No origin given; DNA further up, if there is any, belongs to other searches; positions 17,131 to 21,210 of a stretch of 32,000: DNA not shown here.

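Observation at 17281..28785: Ten kb of coupled glycosyltransferase genes with no initiation, flipping, polymerisation or export gene in 32 kb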

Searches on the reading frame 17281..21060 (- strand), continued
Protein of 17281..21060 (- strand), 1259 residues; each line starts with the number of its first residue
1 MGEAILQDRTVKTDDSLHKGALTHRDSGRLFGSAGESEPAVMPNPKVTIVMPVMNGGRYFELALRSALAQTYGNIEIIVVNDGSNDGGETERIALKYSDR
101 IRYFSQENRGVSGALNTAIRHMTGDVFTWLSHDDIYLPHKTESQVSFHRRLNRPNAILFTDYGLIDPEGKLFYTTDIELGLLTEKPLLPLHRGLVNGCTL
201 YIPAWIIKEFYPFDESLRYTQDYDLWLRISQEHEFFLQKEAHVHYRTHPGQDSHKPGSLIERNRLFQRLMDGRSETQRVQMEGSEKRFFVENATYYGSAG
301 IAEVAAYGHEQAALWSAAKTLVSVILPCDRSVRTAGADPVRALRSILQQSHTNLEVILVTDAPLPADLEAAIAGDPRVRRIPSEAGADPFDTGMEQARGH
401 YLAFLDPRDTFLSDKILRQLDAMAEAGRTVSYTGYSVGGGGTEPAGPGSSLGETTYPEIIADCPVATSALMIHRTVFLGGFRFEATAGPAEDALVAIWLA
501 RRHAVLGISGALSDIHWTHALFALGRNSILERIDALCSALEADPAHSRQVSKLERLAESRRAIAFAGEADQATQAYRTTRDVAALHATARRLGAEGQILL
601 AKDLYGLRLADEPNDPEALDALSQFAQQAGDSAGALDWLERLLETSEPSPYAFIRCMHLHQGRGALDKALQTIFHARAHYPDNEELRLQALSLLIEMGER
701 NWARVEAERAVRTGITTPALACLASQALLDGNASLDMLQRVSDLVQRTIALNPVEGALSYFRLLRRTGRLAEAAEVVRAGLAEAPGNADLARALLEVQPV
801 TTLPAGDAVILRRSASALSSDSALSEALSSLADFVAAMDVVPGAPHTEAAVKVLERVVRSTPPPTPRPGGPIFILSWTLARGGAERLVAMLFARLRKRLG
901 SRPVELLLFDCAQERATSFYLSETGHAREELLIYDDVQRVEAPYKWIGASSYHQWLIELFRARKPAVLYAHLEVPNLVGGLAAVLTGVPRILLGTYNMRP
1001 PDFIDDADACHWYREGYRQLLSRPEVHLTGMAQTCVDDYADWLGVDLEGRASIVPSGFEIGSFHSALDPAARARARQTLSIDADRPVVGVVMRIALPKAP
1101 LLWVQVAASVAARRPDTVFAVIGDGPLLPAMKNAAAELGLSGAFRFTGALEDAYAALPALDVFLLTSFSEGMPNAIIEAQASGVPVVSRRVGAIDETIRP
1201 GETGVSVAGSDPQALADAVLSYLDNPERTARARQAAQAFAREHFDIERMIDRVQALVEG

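Call 26: search_solved_structures(query=window:17281-21060:-, max_evalue=0.001)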
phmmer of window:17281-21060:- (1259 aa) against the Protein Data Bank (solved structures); distinct sequences matched with E-value up to 0.001: 38.
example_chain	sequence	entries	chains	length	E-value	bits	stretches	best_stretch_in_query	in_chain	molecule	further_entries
3c4q_A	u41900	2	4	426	5.8e-19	70.5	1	969-1241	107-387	Predicted glycosyltransferases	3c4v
3c48_A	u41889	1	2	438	6.3e-19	70.4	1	969-1241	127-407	Predicted glycosyltransferases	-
3oka_A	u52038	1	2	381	7.9e-15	56.9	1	1054-1254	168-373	GDP-mannose-dependent alpha-(1-6)-phosphatidylinositol monomannoside mannosyltransferase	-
3okc_A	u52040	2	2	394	8.6e-15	56.7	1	1054-1254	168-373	GDP-mannose-dependent alpha-(1-6)-phosphatidylinositol monomannoside mannosyltransferase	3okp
2z87_A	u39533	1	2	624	9.5e-14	53.3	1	44-235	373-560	Chondroitin synthase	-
2z86_A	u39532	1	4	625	9.5e-14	53.3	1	44-235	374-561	Chondroitin synthase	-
5hea_A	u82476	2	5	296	4.9e-11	44.3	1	47-136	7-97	Putative glycosyltransferase (GalT1)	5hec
2jjm_A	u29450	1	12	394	2.4e-10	42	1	1109-1254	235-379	GLYCOSYL TRANSFERASE, GROUP 1 FAMILY PROTEIN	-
3mbo_A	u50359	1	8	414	2.7e-10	41.9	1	1110-1254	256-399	Glycosyltransferase, group 1 family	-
4xso_B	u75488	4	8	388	4.5e-10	41.1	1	1052-1250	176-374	Alr3699 protein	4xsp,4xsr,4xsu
8vh7_A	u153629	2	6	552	2.2e-09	38.8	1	42-168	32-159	Heparosan synthase B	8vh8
8viw_A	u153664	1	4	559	2.3e-09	38.8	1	42-168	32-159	Heparosan synthase B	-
6kih_A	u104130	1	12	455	2.6e-09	38.6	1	1047-1227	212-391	Tll1590 protein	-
6h1j_A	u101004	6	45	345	7.1e-08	33.8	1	45-163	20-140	Probable ss-1,3-N-acetylglucosaminyltransferase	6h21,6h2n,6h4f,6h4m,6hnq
6n1x_A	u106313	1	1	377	4.6e-07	31.1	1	1104-1252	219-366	Glycosyltransferase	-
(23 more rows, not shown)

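Call 31: find_related_loci(query=A1, collection=genome_contigs, flank=10000)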
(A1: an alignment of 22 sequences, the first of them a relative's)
Query A1 (1259 aa) in genome_contigs; peptide patterns used: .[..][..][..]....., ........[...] (x = any residue, [..] = any of these).
600 stretches matched a pattern (row limit reached: there are more); 304 encode a relative of the query (tblastn E <= 1e-3); the best 80 are kept; 80 distinct loci.
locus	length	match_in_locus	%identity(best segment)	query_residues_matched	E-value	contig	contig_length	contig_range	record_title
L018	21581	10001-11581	37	32-556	8e-87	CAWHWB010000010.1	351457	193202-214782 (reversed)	MAG: uncultured Alphaproteobacteria bacterium isolate MFD03044.bin.1.49 genome assembly, contig: contig_43498, whole gen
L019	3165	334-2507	31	42-1225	2e-74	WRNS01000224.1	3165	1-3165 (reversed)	MAG: Methanobrevibacter sp. isolate Th196P4bin56 JGI24702J35022_10025867, whole genome shotgun sequence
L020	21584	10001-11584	37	34-559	5e-73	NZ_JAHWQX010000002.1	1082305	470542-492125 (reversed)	Pseudohoeflea coraliihabitans strain DP4N28-3 DP4N28-3_ctg0002, whole genome shotgun sequence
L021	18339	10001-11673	44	36-543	2e-48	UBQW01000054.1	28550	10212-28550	Rhizobiales bacterium isolate AFS025817 genome assembly, contig: contig_54, whole genome shotgun sequence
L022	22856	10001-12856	38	25-314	8e-47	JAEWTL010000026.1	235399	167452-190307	MAG: Bacillota bacterium isolate OH_SDB_141 k127_552209, whole genome shotgun sequence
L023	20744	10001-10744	41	47-295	2e-46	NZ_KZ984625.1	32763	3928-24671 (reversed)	Methylobacterium crusticola strain MIMD6 scaffold76, whole genome shotgun sequence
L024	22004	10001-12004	44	44-1258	3e-45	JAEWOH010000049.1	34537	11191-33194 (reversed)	MAG: Bacillota bacterium isolate OH_SBlB_54 k127_121653, whole genome shotgun sequence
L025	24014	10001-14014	43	31-427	2e-44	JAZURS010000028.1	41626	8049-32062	MAG: Agathobacter sp. isolate T1900044850_TS20190316.MAGScoT_cleanbin_000128 SGB_3009_k141_1953716, whole genome shotgun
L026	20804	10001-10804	38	44-312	9e-52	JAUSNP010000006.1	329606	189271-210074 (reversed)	MAG: Candidatus Moraniibacteriota bacterium isolate E19_metabat.bin.91 E19_k141_503813, whole genome shotgun sequence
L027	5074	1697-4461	42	26-265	4e-44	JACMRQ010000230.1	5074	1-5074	MAG: Arcicella sp. isolate LF-bin-95 FL-bin-95-contig-k141_882936, whole genome shotgun sequence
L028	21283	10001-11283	42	45-1227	2e-43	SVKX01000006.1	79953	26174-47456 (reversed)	MAG: Oscillospiraceae bacterium isolate SIG472 NODE_1564_length_79953_cov_5.251685, whole genome shotgun sequence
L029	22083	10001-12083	45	41-1232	3e-41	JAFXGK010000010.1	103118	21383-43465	MAG: Clostridia bacterium isolate RGIG6392 Sheep_Rectum-5__c299, whole genome shotgun sequence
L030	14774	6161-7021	35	45-326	7e-41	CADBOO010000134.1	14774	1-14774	MAG: uncultured Ruminococcus sp. isolate RUG14157 genome assembly, contig: RUG14157_asm_134, whole genome shotgun sequen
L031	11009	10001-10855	36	41-322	1e-42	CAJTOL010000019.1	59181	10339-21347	MAG TPA_asm: uncultured Lachnospiraceae bacterium isolate MGBC104963 genome assembly, contig: MGBC104963.19, whole genom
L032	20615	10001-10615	40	46-499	6e-37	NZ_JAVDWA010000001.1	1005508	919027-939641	Fictibacillus barbaricus strain BE211 Ga0454545_01, whole genome shotgun sequence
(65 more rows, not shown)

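Call 35: search_protein_families(library=pfam, proteins=[L018:7617-8435:+, L018:8419-9918:+, L018:10025-11653:+, L018:11673-12869:+, L018:1282-5007:-, L021:5200-6012:+, L021:6009-7256:+, L021:7258-9168:+, L021:10948-12624:+, L021:3844-5196:+], max_evalue=0.001)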
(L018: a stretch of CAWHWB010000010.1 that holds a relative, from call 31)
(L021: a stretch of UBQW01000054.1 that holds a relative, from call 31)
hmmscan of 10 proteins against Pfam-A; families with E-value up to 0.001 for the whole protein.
L018:7617-8435:+ (272 aa): 1 family
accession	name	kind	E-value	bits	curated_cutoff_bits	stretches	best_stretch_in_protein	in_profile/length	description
PF01061.29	ABC2_membrane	-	1.8e-20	73.8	26.9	1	22-231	3-209/211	ABC-2 type transporter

L018:8419-9918:+ (499 aa): 2 families
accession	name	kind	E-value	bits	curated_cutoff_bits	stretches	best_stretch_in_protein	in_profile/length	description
PF14524.12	Wzt_C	-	1.8e-37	128.9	30.4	1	329-457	3-131/143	Wzt C-terminal domain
PF00005.33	ABC_tran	-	4.6e-24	86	25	1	63-195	1-136/137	ABC transporter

L018:10025-11653:+ (542 aa): 3 families
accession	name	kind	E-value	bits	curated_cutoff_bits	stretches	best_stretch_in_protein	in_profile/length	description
PF00535.33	Glycos_transf_2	-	1e-57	195.1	23.3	2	283-388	1-108/168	Glycosyl transferase family 2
PF13641.12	Glyco_tranf_2_3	-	6.2e-23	82.5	27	2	282-464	3-196/230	Glycosyltransferase like family 2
PF10111.15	Glyco_tranf_2_2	-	2.1e-21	77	27.3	2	283-380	1-103/276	Glycosyltransferase like family 2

L018:11673-12869:+ (398 aa): 2 families
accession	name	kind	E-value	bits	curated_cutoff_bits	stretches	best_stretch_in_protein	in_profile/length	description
PF05711.17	TylF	-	3.9e-98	328.4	23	1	178-395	45-263/264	Macrocin-O-methyltransferase (TylF)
PF13578.12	Methyltransf_24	-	5e-10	40.6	26.3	1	229-362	1-105/105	Methyltransferase domain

L018:1282-5007:- (1241 aa): 4 families
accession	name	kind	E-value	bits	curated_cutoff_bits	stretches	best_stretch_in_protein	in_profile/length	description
PF02867.20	Ribonuc_red_lgC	-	1.5e-116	390.5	23.9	2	198-760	2-457/523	Ribonucleotide reductase, barrel domain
PF08471.15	Ribonuc_red_2_N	-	1.1e-42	144.8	27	1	31-147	1-103/103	Class II vitamin B12-dependent ribonucleotide reductase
PF12637.14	TSCPD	-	2.2e-10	41.1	22.8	1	997-1094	3-85/88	TSCPD domain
PF20772.2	TACO1_YebC_N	-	0.00016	22.5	36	1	296-366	3-68/73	TACO1/YebC protein N-terminal domain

L021:5200-6012:+ (270 aa): 1 family
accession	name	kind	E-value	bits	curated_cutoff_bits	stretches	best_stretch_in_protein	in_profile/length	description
PF01061.29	ABC2_membrane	-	2.2e-11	44.1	26.9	1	22-227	4-207/211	ABC-2 type transporter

L021:6009-7256:+ (415 aa): 4 families
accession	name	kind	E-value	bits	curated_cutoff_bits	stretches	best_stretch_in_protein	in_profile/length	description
PF00005.33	ABC_tran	-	1.1e-20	75.1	25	1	44-176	1-136/137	ABC transporter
PF14524.12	Wzt_C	-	3.5e-18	66.4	30.4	1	265-404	4-142/143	Wzt C-terminal domain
PF13304.12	AAA_21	-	9.8e-05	23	27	1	57-90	2-38/304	AAA domain, putative AbiEii toxin, Type IV TA system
PF13476.12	AAA_23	-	0.00012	23.3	27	1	45-78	13-43/201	AAA domain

L021:7258-9168:+ (636 aa): 4 families
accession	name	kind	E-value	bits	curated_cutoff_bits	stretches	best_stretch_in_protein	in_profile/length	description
PF00733.27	Asn_synthase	-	5.1e-77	260.3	21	1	242-630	2-353/354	Asparagine synthase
PF13537.11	GATase_7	-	5.4e-43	146.4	25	1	45-165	2-122/123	Glutamine amidotransferase domain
PF13522.11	GATase_6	-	3.3e-41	140.8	27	1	29-160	1-130/130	Glutamine amidotransferase domain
PF02540.23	NAD_synthase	-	0.00039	20.1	21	1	240-323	3-83/242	NAD synthase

L021:10948-12624:+ (558 aa): 7 families
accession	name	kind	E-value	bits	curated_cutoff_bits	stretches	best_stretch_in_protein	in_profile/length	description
PF00535.33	Glycos_transf_2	-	9.9e-29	100.9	23.3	1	9-115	1-109/168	Glycosyl transferase family 2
PF10111.15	Glyco_tranf_2_2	-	7.8e-17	62.1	27.3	1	9-210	1-217/276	Glycosyltransferase like family 2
PF13641.12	Glyco_tranf_2_3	-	3.1e-13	50.7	27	1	6-195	1-196/230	Glycosyltransferase like family 2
PF13649.12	Methyltransf_25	-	8.6e-07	30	27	1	393-476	2-91/97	Methyltransferase domain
PF08241.18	Methyltransf_11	-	2.1e-05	25.5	21.2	1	397-476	5-85/95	Methyltransferase domain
PF01739.24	CheR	-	0.00023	21.1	27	1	433-476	118-163/195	CheR methyltransferase, SAM binding domain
PF08242.18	Methyltransf_12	-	0.00066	20.8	30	0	409-476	19-90/98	Methyltransferase domain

L021:3844-5196:+ (450 aa): 4 families
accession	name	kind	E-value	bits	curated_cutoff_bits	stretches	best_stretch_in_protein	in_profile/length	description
PF13692.12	Glyco_trans_1_4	-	1.5e-09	38.6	27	1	322-402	64-142/142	Glycosyl transferases group 1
PF00534.26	Glycos_transf_1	-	1.6e-08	34.7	26.4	1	315-412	71-168/172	Glycosyl transferases group 1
PF13524.12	Glyco_trans_1_2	-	9.3e-06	26.1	25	1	318-425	20-137/144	Glycosyl transferase-like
PF13439.12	Glyco_transf_4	-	3.4e-05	24.4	28.5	0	119-226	49-158/170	Glycosyltransferase Family 4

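Call 54: find_encoding_contigs(protein=P0018, flank=10000, max_places=1)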
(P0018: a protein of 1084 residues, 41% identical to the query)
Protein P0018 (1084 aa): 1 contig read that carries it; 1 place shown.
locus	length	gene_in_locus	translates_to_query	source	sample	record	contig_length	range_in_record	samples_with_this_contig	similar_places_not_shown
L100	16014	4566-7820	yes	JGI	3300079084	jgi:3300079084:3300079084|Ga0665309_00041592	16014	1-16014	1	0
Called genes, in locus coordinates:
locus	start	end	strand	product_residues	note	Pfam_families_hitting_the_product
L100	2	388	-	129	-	?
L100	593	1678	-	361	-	PF00356:LacI, PF00532:Peripla_BP_1, PF13407:Peripla_BP_4, PF13377:Peripla_BP_3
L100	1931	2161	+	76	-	-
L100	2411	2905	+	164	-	-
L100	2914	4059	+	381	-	PF01757:Acyl_transf_3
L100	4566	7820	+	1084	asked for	PF00535:Glycos_transf_2, PF10111:Glyco_tranf_2_2, PF13641:Glyco_tranf_2_3, PF00535:Glycos_transf_2, PF10111:Glyco_tranf_2_2, PF13641:Glyco_tranf_2_3 (weak), PF13424:TPR_12 (faint)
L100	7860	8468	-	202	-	PF02353:CMAS, PF13847:Methyltransf_31 (weak), PF08241:Methyltransf_11, PF08242:Methyltransf_12, PF13649:Methyltransf_25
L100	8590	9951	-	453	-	-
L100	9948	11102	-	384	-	PF13439:Glyco_transf_4, PF13579:Glyco_trans_4_4, PF20706:GT4-conflict, PF00534:Glycos_transf_1, PF13692:Glyco_trans_1_4, PF13524:Glyco_trans_1_2 (weak)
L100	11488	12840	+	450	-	PF13439:Glyco_transf_4, PF13579:Glyco_trans_4_4, PF00534:Glycos_transf_1, PF13692:Glyco_trans_1_4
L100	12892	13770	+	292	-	PF01370:Epimerase, PF04321:RmlD_sub_bind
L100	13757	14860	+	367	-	PF01073:3Beta_HSD (weak), PF01370:Epimerase, PF02719:Polysacc_synt_2, PF04321:RmlD_sub_bind (weak), PF07993:NAD_binding_4 (weak), PF16363:GDP_Man_Dehyd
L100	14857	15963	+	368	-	PF02350:Epimerase_2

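Call 55: find_encoding_contigs(protein=P0023, flank=10000, max_places=1)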
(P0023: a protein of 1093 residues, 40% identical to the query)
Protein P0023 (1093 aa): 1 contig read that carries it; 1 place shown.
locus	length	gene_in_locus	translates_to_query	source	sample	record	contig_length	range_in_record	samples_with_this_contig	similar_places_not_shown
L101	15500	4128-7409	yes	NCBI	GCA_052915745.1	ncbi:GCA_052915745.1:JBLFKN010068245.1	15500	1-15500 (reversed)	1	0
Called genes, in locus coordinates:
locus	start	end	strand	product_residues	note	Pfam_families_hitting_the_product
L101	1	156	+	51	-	?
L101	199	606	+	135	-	PF09996:DUF2237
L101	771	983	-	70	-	PF12844:HTH_19, PF13560:HTH_31, PF13443:HTH_26 (weak), PF01381:HTH_3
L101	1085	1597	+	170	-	-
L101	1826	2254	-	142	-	-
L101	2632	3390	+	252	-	PF13505:OMP_b-brl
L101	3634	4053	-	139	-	-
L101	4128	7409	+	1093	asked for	PF00535:Glycos_transf_2, PF10111:Glyco_tranf_2_2, PF13641:Glyco_tranf_2_3, PF00535:Glycos_transf_2, PF10111:Glyco_tranf_2_2, PF13641:Glyco_tranf_2_3 (weak), PF07719:TPR_2 (faint), PF13424:TPR_12 (faint)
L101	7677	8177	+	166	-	-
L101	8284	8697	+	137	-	-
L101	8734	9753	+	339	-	PF04055:Radical_SAM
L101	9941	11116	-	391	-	PF03567:Sulfotransfer_2, PF14524:Wzt_C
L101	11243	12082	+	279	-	PF04116:FA_hydroxylase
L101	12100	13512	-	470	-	PF00005:ABC_tran, PF14524:Wzt_C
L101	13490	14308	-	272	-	PF01061:ABC2_membrane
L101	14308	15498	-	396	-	?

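Call 77: search_protein_families(library=padloc, proteins=[window:17281-21060:-], max_evalue=0.001)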
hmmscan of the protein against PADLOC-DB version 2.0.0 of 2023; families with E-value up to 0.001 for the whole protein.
window:17281-21060:- (1259 aa): 0 families
